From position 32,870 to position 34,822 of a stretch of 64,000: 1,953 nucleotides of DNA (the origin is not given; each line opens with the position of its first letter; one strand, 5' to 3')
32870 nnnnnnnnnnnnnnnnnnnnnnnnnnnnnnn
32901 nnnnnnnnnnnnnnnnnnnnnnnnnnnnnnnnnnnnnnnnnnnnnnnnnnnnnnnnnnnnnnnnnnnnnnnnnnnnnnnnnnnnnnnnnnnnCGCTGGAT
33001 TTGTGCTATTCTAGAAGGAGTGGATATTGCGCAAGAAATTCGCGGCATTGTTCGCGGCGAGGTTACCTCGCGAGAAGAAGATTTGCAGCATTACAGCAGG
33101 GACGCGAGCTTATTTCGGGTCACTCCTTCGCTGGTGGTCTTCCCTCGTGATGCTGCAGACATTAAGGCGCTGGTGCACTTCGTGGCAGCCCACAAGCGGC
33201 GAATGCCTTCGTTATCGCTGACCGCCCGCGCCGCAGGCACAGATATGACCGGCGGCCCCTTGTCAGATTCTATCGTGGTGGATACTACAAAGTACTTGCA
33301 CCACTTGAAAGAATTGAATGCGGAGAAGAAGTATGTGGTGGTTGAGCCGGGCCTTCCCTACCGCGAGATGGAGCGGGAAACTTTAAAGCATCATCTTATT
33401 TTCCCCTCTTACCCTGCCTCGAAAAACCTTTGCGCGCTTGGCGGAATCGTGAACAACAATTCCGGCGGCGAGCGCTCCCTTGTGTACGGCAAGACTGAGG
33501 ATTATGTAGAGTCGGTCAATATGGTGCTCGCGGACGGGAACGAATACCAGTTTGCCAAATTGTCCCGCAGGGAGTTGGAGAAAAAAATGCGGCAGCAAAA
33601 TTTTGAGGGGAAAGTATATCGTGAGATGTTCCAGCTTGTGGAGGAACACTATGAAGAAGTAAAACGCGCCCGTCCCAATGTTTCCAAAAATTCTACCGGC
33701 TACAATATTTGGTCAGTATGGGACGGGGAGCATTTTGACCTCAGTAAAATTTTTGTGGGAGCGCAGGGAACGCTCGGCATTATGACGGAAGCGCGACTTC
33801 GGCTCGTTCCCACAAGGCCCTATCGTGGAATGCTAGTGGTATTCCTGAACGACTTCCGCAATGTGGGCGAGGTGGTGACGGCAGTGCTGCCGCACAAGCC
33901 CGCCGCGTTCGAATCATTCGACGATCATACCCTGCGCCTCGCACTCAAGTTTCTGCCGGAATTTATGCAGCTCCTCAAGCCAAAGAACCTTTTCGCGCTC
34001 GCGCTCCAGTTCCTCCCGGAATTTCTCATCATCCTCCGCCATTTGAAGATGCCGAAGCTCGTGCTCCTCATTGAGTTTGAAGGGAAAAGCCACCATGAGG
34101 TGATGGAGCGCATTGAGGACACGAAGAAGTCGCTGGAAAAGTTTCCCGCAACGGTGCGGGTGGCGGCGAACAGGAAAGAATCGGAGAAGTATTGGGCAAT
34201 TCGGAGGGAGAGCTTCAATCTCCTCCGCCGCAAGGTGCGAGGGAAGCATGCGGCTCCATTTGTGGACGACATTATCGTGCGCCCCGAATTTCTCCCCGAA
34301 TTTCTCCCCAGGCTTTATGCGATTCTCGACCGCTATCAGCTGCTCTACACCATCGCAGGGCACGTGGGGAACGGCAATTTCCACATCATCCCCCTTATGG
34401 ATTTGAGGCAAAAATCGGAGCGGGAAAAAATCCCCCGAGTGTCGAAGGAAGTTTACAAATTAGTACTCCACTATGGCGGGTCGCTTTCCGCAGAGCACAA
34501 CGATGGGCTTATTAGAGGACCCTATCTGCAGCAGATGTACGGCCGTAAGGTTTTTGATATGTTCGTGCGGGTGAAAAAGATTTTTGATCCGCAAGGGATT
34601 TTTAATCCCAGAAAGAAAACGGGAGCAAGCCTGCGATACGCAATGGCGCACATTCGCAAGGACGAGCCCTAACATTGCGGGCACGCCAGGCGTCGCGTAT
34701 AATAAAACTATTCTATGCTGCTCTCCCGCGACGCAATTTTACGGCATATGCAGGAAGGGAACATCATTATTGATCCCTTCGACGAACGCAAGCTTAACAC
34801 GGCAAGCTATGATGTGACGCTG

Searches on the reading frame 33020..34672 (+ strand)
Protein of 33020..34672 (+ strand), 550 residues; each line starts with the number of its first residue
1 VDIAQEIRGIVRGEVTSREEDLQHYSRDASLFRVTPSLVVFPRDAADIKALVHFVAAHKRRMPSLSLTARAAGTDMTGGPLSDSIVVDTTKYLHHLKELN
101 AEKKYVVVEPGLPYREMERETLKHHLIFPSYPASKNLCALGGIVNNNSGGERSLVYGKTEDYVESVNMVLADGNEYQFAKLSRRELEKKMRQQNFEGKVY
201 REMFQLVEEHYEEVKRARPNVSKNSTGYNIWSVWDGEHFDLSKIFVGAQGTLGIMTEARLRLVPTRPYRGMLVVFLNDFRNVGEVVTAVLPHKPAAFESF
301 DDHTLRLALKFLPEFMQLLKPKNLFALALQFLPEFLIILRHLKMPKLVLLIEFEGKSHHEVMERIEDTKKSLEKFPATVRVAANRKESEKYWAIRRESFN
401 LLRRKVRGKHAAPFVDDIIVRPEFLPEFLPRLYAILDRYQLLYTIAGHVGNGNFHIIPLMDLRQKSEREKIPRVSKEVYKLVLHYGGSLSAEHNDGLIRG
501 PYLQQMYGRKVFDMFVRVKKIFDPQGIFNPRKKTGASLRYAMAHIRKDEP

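Call 47: search_protein_families(library=pfam, proteins=[window:33020-34672:+], max_evalue=0.001)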
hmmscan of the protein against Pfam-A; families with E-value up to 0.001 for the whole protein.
window:33020-34672:+ (550 aa): 2 families
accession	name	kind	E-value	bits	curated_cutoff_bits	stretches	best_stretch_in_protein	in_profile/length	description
PF02913.24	FAD-oxidase_C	-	1.5e-48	166.1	21.2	1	271-532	7-247/248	FAD linked oxidases, C-terminal domain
PF01565.28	FAD_binding_4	-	3.7e-29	101.6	26.4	1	36-174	1-134/139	FAD binding domain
